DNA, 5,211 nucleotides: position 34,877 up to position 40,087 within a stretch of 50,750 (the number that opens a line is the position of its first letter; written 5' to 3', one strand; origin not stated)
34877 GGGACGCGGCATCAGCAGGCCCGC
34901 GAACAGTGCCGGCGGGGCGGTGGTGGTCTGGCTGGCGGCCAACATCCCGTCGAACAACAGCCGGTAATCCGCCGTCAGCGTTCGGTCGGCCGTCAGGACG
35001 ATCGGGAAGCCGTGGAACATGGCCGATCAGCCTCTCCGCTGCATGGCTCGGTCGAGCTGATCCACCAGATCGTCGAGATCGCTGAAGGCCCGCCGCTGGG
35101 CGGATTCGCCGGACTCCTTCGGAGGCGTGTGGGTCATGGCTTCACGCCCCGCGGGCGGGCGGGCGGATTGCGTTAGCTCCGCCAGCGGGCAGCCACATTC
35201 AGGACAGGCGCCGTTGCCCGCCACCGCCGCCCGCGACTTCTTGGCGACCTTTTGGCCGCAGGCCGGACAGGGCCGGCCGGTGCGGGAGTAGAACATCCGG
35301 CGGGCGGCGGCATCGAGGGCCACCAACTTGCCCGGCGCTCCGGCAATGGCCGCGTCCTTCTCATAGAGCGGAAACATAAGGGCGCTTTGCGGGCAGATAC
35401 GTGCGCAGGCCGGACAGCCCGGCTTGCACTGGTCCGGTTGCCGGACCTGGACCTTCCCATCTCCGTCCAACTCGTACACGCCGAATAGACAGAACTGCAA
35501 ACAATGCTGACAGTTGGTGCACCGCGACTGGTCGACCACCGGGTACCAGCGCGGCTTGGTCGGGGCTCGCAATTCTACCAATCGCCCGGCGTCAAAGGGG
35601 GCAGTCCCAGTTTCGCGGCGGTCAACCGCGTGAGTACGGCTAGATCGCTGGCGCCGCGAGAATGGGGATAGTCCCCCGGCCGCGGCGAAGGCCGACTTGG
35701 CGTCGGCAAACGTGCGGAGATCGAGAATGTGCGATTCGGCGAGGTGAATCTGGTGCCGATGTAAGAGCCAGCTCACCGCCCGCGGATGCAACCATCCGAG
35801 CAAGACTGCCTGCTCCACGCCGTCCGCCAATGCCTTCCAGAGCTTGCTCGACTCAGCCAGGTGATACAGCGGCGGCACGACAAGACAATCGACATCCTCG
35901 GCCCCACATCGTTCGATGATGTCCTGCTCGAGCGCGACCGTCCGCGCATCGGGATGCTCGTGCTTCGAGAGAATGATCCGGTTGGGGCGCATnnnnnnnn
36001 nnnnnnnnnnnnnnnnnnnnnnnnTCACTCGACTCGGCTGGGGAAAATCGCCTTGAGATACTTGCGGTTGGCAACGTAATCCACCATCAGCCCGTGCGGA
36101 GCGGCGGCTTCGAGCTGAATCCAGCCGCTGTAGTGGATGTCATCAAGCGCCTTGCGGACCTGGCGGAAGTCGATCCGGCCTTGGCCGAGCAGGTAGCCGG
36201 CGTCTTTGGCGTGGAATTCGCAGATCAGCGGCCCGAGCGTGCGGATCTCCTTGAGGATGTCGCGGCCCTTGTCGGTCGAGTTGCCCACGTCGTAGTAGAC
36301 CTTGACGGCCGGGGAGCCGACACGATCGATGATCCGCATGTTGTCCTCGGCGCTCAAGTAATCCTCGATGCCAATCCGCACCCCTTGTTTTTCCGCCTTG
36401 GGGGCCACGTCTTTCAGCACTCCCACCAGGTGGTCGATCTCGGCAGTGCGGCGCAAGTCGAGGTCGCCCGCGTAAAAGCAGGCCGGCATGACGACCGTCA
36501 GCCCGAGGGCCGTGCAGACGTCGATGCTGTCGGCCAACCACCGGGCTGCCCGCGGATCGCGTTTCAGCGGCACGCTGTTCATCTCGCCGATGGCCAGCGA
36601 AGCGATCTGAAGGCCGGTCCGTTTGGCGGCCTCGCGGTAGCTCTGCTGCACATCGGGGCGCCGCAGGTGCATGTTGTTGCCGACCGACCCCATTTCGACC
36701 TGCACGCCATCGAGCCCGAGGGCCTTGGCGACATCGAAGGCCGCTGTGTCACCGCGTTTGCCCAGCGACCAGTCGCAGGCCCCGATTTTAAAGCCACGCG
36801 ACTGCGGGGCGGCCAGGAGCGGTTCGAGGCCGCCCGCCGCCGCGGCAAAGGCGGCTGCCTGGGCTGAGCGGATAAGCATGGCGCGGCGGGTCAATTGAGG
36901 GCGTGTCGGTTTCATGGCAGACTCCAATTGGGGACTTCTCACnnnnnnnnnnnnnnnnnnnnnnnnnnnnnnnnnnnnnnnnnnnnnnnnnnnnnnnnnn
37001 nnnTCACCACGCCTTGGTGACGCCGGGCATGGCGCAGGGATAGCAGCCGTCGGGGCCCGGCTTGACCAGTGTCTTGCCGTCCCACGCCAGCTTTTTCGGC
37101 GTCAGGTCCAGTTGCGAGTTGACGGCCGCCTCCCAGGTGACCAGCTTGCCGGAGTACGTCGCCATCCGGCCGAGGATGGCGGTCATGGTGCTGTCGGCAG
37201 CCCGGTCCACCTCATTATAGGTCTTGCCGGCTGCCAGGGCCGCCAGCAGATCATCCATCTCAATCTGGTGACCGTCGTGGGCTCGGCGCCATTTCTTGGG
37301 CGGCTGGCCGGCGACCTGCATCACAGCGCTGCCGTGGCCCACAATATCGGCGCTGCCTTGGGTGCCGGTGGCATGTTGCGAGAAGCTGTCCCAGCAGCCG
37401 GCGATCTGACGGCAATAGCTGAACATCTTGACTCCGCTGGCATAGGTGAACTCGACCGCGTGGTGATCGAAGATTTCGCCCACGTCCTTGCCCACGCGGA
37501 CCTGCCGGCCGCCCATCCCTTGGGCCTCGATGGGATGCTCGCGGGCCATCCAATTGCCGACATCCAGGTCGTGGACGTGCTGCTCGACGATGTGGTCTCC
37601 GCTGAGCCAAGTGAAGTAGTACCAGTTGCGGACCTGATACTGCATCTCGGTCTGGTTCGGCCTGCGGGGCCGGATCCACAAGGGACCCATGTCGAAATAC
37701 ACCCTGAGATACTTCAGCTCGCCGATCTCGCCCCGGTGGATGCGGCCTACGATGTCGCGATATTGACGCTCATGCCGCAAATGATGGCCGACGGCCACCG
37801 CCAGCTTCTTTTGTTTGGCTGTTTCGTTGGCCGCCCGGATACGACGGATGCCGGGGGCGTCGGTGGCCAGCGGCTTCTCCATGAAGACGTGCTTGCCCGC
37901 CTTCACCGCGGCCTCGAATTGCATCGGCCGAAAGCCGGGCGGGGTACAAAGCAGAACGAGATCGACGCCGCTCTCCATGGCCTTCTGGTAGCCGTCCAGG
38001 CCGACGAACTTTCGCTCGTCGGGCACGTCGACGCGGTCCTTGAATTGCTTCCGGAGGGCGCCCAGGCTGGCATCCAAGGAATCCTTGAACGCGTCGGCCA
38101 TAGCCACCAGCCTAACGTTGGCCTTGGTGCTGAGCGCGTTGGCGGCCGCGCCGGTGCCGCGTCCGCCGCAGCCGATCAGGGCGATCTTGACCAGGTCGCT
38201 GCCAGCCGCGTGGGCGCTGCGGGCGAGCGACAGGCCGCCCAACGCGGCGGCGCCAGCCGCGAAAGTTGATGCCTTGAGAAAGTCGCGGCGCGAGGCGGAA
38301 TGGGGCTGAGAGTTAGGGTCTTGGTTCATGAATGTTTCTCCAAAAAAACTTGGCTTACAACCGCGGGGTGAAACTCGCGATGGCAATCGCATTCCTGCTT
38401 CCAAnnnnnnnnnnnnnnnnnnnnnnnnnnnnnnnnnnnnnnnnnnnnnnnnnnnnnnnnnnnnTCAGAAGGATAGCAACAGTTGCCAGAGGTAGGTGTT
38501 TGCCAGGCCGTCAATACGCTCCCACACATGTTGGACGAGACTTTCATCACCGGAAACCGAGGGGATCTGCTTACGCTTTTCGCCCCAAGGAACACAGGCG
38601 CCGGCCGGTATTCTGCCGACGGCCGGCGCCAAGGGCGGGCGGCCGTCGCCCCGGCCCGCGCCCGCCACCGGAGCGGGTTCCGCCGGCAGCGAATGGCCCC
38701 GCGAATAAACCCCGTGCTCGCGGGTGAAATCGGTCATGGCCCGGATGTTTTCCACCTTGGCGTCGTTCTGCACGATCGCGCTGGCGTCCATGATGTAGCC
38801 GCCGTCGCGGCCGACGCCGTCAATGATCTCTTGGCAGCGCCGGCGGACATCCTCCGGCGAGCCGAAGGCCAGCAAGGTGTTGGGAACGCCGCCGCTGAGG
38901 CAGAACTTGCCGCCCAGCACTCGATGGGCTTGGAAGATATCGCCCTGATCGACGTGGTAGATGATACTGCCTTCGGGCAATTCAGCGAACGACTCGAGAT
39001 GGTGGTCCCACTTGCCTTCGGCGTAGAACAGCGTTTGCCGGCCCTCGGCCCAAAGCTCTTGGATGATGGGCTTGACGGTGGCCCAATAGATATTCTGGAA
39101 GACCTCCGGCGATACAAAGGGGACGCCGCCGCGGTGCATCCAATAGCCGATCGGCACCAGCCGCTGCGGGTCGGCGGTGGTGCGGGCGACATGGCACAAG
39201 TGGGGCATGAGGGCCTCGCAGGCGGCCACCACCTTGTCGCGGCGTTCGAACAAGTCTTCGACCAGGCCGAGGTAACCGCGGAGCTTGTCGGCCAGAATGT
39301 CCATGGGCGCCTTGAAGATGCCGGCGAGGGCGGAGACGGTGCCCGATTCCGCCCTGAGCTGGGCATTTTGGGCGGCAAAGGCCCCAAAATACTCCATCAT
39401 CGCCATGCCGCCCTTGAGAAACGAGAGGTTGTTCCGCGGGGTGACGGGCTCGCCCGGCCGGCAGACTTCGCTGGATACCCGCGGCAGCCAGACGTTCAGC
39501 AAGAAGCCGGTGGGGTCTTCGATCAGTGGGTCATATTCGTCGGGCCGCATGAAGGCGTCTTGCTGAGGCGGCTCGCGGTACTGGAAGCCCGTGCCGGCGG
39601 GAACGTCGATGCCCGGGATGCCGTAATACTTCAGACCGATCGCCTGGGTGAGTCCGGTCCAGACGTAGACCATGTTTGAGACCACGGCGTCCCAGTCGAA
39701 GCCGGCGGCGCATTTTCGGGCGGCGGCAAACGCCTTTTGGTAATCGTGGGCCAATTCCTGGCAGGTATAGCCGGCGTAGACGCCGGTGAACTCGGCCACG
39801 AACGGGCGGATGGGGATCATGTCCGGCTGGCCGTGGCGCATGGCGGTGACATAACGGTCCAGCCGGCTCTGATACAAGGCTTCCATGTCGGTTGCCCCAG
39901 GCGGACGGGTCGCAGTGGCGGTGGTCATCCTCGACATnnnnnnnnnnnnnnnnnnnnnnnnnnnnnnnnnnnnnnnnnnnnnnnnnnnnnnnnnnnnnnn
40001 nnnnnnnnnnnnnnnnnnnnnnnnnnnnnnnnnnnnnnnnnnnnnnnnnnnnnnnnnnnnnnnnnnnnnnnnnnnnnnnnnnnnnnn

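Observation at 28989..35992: Compact minus-strand terpenoid-type operon with a non-canonical gene set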

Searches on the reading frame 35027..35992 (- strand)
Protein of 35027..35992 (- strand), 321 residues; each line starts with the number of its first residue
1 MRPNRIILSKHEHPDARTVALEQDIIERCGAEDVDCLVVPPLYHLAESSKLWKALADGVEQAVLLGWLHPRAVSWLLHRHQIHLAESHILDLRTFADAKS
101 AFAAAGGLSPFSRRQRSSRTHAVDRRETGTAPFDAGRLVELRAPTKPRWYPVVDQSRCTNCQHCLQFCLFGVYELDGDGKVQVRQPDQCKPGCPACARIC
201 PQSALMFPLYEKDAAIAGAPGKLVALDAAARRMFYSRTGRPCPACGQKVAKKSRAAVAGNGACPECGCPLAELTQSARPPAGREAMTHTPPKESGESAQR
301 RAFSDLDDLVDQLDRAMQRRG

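Call 6: search_protein_families(library=pfam, proteins=[window:35027-35992:-], max_evalue=0.01)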
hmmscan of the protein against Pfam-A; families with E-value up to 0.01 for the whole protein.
window:35027-35992:- (321 aa): 5 families
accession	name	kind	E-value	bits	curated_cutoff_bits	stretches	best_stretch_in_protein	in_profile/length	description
PF13237.11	Fer4_10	-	9.3e-06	25.9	25.5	1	151-201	2-53/53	4Fe-4S dicluster domain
PF12838.12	Fer4_7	-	9.9e-05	23.2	27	1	150-172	30-52/52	4Fe-4S dicluster domain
PF14697.11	Fer4_21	-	0.00011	22.7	35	1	152-202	2-53/59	4Fe-4S dicluster domain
PF13187.11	Fer4_9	-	0.00022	21.6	27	1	157-204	1-51/52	4Fe-4S dicluster domain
PF12797.12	Fer4_2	-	0.00096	19.4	24.5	1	149-168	1-20/22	4Fe-4S binding domain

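Call 7: search_protein_families(library=ncbifam, proteins=[window:35027-35992:-], max_evalue=0.01)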
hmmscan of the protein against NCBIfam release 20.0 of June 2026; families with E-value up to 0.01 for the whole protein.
window:35027-35992:- (321 aa): 28 families (the best 25 are shown)
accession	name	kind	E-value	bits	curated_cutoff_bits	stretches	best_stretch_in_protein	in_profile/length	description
NF043039.1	HgcAB_like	equivalog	3.4e-09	36.8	285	1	144-205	288-349/350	HgcAB-like fusion protein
TIGR02179.1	PorD_KorD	subfamily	6.1e-09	35.9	60.05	1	150-206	19-73/78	2-oxoacid:acceptor oxidoreductase, delta subunit, pyruvate/2-ketoisovalerate family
NF007202.0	PRK09623.1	equivalog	2.9e-07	30.7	166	1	148-206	43-99/105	3-methyl-2-oxobutanoate dehydrogenase subunit delta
NF040864.1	HgcB_ferredoxin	equivalog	4.9e-07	29.5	99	1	154-205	12-61/93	mercury methylation ferredoxin HgcB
NF040684.1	PorD_Arch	equivalog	1.1e-06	28.6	120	1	149-205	25-79/85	pyruvate synthase subunit PorD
NF041778.1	hetero_SS_HdrA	equivalog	9.9e-06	23.6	1400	1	151-219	582-647/771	ferredoxin:CoB-CoM heterodisulfide reductase subunit HdrA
NF042909.1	FMH_DH_FwdF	exception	1.9e-05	24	375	1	152-216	221-285/336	tungsten-dependent formylmethanofuran dehydrogenase subunit FwdF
NF007205.0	PRK09626.1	equivalog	2e-05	24.5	93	1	153-206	14-72/105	2-oxoglutarate-acceptor oxidoreductase subunit OorD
NF045766.1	PhenlGlyoxDHPadI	equivalog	2e-05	23.5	700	1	154-207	84-135/443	NADH-dependent phenylglyoxylate dehydrogenase subunit beta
NF007204.0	PRK09625.1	equivalog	2.7e-05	24.2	125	1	150-218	53-123/133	pyruvate flavodoxin oxidoreductase subunit delta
NF045874.1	Vhu_polyferre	exception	4.3e-05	22.4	600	1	152-254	192-289/381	F420-non-reducing hydrogenase associated-polyferredoxin VhuB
TIGR04395.1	cutC_activ_rSAM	equivalog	6.8e-05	22.3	360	1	153-207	51-105/309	choline TMA-lyase-activating enzyme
NF040770.1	hetero_SS_HdrA2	exception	8.5e-05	20.8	1100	1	151-215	572-633/777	CoB-CoM heterodisulfide reductase HdrA2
TIGR02700.1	flavo_MJ0208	hypoth_equivalog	0.00023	20.5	251.35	1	152-205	144-194/234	dihydromethanopterin reductase (acceptor)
NF045790.1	OxalOxreddelta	equivalog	0.00027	20.2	230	1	151-205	255-306/316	oxalate oxidoreductase subunit delta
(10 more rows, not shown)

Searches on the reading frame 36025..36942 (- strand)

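Call 6: search_protein_families(library=pfam, proteins=[window:36025-36942:-], max_evalue=0.01)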
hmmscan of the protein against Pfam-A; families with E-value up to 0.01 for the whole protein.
window:36025-36942:- (305 aa): 1 family
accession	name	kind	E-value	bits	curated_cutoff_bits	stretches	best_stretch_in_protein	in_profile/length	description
PF01261.30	AP_endonuc_2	-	1.3e-29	104.1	31.1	1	69-283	1-233/249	Xylose isomerase-like TIM barrel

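Call 7: search_protein_families(library=ncbifam, proteins=[window:36025-36942:-], max_evalue=0.01)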
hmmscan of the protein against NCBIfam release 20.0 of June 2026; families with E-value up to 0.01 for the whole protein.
window:36025-36942:- (305 aa): 7 families
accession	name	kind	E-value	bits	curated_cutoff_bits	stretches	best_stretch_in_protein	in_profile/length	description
NF009688.0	PRK13209.1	subfamily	2.3e-09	36.7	317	1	102-278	62-253/286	L-ribulose-5-phosphate 3-epimerase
NF051856.1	PsicseEpim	equivalog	2e-08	34.4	300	1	72-279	25-245/287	D-psicose 3-epimerase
NF041099.2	keto_glucon_epim_IolO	equivalog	3.7e-08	33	300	1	136-279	95-246/269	5-keto-L-gluconate epimerase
TIGR03234.1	OH-pyruv-isom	equivalog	1.1e-07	31.4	353.45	1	197-278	156-239/254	hydroxypyruvate isomerase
NF009689.0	PRK13210.1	subfamily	1.1e-07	31.3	200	1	70-276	24-253/286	L-ribulose-5-phosphate 3-epimerase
TIGR04379.1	myo_inos_iolE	equivalog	1.9e-06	27.7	290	1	253-279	240-266/290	myo-inosose-2 dehydratase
TIGR00542.1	hxl6Piso_put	equivalog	1.9e-05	24.1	272.15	1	71-278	24-248/279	L-ribulose-5-phosphate 3-epimerase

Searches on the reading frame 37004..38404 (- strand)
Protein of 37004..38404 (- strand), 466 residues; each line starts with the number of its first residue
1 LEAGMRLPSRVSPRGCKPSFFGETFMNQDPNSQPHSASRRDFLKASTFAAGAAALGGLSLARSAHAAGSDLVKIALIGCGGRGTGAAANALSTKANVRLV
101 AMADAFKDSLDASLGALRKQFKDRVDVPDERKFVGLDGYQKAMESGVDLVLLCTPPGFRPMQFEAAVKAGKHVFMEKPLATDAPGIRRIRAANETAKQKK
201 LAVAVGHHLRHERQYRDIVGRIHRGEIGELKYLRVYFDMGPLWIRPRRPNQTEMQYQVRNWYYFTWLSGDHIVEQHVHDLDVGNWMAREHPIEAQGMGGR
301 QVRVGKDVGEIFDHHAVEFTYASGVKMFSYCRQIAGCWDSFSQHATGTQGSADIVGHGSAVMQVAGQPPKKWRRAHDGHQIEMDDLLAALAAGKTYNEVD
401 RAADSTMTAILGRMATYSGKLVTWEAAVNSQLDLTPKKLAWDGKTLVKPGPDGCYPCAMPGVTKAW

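Call 29: search_protein_families(library=pfam, proteins=[window:37004-38404:-], max_evalue=0.001)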
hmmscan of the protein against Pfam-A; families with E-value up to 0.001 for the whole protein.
window:37004-38404:- (466 aa): 2 families
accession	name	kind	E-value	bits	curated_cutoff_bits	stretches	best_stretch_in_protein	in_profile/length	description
PF01408.29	GFO_IDH_MocA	-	6.6e-12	46.6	24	1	73-207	2-120/120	Oxidoreductase family, NAD-binding Rossmann fold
PF22725.1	GFO_IDH_MocA_C3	-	1.8e-06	28.4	27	1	221-352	7-123/124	GFO/IDH/MocA C-terminal domain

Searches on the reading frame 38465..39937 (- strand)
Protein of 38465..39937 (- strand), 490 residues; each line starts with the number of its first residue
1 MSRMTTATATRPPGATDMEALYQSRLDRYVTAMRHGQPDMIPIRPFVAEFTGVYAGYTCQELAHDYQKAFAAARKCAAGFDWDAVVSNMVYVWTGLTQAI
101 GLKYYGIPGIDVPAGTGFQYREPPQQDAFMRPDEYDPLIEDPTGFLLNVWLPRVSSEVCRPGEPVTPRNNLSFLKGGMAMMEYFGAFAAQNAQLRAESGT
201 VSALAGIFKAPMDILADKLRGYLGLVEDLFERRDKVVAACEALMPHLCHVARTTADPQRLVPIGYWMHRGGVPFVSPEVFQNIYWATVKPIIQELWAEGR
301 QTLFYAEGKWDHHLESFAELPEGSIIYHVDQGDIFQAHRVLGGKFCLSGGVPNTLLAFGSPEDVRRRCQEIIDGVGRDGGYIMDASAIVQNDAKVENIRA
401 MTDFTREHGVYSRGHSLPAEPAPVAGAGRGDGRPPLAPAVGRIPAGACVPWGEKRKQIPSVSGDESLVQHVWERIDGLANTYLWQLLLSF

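Call 29: search_protein_families(library=pfam, proteins=[window:38465-39937:-], max_evalue=0.001)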
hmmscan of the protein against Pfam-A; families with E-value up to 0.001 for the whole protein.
window:38465-39937:- (490 aa): 1 family
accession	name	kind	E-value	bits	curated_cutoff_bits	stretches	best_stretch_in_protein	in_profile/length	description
PF01208.23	URO-D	-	3.9e-17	62.7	23.9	1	193-408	128-346/346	Uroporphyrinogen decarboxylase (URO-D)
